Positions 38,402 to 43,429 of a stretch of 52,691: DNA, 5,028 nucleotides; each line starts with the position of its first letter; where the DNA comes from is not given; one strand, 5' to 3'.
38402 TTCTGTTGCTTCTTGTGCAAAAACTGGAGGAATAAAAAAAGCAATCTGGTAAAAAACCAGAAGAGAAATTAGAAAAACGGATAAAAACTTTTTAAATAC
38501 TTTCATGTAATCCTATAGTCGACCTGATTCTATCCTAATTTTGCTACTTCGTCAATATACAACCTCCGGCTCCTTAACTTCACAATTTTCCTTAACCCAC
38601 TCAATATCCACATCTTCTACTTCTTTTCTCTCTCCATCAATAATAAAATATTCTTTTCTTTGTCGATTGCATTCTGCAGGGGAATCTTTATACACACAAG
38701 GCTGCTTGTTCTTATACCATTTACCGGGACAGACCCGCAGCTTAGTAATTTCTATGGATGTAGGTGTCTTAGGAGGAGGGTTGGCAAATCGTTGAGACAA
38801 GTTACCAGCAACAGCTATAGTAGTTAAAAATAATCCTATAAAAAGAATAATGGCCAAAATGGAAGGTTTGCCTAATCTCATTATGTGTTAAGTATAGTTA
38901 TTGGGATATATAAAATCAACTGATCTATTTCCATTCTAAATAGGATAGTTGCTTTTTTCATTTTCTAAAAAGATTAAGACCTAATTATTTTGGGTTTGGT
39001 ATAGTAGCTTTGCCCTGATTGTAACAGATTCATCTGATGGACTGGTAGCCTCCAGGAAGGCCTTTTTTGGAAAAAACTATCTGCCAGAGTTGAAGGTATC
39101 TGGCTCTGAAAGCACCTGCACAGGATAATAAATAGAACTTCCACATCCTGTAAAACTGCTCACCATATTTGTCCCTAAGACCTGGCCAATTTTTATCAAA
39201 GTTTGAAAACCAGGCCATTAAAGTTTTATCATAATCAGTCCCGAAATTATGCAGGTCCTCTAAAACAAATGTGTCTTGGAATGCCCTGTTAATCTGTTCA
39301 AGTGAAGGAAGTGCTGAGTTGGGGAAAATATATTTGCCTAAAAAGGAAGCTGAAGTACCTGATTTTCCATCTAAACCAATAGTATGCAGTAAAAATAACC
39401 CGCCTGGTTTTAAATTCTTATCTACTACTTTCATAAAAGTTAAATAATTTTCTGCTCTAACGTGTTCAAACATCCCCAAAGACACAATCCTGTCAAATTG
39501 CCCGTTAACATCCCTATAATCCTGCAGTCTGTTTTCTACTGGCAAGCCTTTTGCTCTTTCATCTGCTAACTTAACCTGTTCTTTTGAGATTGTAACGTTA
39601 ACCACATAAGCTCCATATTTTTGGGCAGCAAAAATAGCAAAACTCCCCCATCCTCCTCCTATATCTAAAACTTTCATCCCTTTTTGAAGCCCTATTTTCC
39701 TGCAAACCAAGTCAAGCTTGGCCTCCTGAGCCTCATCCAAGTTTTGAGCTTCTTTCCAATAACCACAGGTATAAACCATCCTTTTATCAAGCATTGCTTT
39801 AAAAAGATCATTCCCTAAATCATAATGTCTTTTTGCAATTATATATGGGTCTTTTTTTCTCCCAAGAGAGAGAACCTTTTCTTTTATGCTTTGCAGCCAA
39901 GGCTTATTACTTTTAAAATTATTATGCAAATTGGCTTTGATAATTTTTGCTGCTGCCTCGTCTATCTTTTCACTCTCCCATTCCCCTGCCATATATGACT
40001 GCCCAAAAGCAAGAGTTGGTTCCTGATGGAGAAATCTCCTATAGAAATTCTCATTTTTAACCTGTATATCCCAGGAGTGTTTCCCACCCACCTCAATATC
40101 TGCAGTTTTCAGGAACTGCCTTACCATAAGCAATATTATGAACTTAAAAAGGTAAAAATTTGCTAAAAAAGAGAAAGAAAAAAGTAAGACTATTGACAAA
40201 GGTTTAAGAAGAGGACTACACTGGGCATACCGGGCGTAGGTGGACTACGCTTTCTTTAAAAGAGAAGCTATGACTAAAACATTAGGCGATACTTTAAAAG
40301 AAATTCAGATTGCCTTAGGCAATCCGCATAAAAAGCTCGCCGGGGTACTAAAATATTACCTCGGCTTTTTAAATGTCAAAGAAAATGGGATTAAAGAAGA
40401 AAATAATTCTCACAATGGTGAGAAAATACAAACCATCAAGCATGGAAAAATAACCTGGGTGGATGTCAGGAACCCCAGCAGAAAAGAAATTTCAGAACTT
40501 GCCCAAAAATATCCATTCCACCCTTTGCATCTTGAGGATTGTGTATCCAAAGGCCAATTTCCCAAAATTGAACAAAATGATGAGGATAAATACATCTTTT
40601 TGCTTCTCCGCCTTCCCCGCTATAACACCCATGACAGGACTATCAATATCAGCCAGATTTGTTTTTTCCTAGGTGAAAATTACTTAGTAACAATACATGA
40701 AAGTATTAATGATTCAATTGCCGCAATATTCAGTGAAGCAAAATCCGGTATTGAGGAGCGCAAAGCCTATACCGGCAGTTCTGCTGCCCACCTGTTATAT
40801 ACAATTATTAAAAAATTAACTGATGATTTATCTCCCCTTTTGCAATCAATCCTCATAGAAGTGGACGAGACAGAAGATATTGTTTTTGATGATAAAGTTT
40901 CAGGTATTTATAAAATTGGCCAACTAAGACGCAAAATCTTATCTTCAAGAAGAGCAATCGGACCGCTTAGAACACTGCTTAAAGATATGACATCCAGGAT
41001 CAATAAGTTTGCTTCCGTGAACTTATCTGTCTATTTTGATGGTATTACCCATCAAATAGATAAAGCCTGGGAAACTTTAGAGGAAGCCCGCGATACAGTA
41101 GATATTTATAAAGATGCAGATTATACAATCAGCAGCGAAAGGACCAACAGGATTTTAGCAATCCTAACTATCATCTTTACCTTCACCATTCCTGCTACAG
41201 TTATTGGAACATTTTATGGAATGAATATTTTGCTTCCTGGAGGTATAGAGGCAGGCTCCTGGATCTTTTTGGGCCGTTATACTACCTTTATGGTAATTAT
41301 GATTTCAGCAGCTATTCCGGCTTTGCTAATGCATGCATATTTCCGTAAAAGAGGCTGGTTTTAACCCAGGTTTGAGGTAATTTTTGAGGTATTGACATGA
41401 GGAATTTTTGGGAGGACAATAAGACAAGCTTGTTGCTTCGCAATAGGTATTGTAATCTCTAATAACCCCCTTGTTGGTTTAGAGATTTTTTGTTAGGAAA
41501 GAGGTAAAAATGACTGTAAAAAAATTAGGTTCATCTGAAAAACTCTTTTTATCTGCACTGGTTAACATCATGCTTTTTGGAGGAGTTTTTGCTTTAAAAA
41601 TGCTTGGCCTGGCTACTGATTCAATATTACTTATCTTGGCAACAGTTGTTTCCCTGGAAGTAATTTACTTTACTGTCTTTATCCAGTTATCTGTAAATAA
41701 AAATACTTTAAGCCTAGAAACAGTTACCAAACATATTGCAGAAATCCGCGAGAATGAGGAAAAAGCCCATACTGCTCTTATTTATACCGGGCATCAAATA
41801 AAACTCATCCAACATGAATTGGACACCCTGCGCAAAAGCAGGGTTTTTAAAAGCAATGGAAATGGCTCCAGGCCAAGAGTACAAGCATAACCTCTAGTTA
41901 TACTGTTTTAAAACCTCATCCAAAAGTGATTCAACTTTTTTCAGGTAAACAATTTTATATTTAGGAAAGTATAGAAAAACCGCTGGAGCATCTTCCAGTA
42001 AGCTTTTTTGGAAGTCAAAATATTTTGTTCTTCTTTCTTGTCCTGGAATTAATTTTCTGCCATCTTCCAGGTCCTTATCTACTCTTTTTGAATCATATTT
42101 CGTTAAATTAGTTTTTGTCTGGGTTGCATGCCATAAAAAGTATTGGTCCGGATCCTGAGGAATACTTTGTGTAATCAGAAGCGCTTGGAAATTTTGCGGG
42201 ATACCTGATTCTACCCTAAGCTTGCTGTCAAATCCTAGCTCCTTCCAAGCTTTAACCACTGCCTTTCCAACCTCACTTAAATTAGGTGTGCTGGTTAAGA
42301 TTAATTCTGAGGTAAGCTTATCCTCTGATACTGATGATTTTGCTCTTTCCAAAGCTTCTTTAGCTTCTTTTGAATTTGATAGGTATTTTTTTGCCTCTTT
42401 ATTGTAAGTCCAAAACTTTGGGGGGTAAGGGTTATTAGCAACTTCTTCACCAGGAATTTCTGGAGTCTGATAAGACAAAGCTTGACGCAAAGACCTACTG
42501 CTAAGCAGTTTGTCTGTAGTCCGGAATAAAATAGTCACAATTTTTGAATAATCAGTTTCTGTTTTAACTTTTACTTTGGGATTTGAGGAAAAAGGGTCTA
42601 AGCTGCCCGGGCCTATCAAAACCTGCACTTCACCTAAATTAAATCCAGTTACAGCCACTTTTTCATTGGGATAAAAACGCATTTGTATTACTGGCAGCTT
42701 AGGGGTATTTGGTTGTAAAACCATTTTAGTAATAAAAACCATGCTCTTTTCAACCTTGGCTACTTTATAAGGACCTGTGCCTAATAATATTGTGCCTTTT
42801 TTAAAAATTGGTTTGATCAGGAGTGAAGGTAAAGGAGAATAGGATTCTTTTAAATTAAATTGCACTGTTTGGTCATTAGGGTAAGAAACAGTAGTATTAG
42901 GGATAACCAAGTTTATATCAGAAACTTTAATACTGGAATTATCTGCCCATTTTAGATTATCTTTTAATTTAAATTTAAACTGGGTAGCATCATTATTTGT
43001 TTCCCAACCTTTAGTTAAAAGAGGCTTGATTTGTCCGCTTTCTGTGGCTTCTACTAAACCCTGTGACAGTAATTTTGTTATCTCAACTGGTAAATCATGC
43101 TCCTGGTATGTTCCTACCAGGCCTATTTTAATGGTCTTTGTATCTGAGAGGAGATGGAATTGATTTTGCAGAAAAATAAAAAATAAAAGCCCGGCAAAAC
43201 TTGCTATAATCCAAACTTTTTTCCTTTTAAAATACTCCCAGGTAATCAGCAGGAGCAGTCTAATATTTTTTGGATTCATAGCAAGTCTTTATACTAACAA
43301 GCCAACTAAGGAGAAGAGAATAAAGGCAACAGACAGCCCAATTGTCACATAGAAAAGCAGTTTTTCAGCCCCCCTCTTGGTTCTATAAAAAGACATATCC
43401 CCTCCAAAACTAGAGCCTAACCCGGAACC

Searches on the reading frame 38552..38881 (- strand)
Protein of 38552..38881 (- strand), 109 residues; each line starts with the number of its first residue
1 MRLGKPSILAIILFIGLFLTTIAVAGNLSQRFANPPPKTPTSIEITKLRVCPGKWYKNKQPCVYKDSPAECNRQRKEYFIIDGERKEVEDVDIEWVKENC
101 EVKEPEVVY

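Call 8: search_protein_families(library=pfam, proteins=[window:38552-38881:-], max_evalue=0.01)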
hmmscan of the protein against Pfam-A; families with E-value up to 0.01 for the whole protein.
window:38552-38881:- (109 aa): 1 family
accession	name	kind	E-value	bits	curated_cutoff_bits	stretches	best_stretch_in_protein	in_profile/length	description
PF07795.16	DUF1635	-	0.0086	16.4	27.2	1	9-82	141-212/223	Protein of unknown function (DUF1635)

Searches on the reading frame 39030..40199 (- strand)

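Call 8: search_protein_families(library=pfam, proteins=[window:39030-40199:-], max_evalue=0.01)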
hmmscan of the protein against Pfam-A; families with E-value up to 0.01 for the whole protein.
window:39030-40199:- (389 aa): 8 families
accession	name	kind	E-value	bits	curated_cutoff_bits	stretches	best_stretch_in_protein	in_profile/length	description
PF02353.26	CMAS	-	6.7e-86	288.4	27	1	121-374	9-273/273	Mycolic acid cyclopropane synthetase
PF13649.12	Methyltransf_25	-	1.6e-13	51.6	27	1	177-267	1-97/97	Methyltransferase domain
PF13489.12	Methyltransf_23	-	2.5e-12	47.3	27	1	171-308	20-155/164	Methyltransferase domain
PF08241.18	Methyltransf_11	-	1.3e-11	45.4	21.2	1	178-270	1-94/95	Methyltransferase domain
PF08242.18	Methyltransf_12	-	4.4e-09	37.4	30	1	178-269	1-98/98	Methyltransferase domain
PF13847.12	Methyltransf_31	-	9.7e-09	35.5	27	1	172-275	2-113/145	Methyltransferase domain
PF01728.25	FtsJ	-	0.0011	19.3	24.1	1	161-209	8-58/181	FtsJ-like methyltransferase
PF05175.20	MTS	-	0.0013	18.8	23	1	172-267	30-134/170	Methyltransferase small domain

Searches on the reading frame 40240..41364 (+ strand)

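Call 17: search_protein_families(library=pfam, proteins=[window:40240-41364:+], max_evalue=0.001)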
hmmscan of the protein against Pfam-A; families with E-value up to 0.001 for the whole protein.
window:40240-41364:+ (374 aa): 1 family
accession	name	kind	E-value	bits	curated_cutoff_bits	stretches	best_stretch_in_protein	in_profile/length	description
PF01544.23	CorA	-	4.2e-52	177.7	27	1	70-370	3-292/292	CorA-like Mg2+ transporter protein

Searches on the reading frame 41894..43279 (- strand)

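Call 17: search_protein_families(library=pfam, proteins=[window:41894-43279:-], max_evalue=0.001)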
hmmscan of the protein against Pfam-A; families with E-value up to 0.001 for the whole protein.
window:41894-43279:- (461 aa): 1 family
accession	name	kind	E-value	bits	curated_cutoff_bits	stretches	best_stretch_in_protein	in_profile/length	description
PF00496.27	SBP_bac_5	-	1.1e-28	100.8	32.4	1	83-372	1-347/368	Bacterial extracellular solute-binding proteins, family 5 Middle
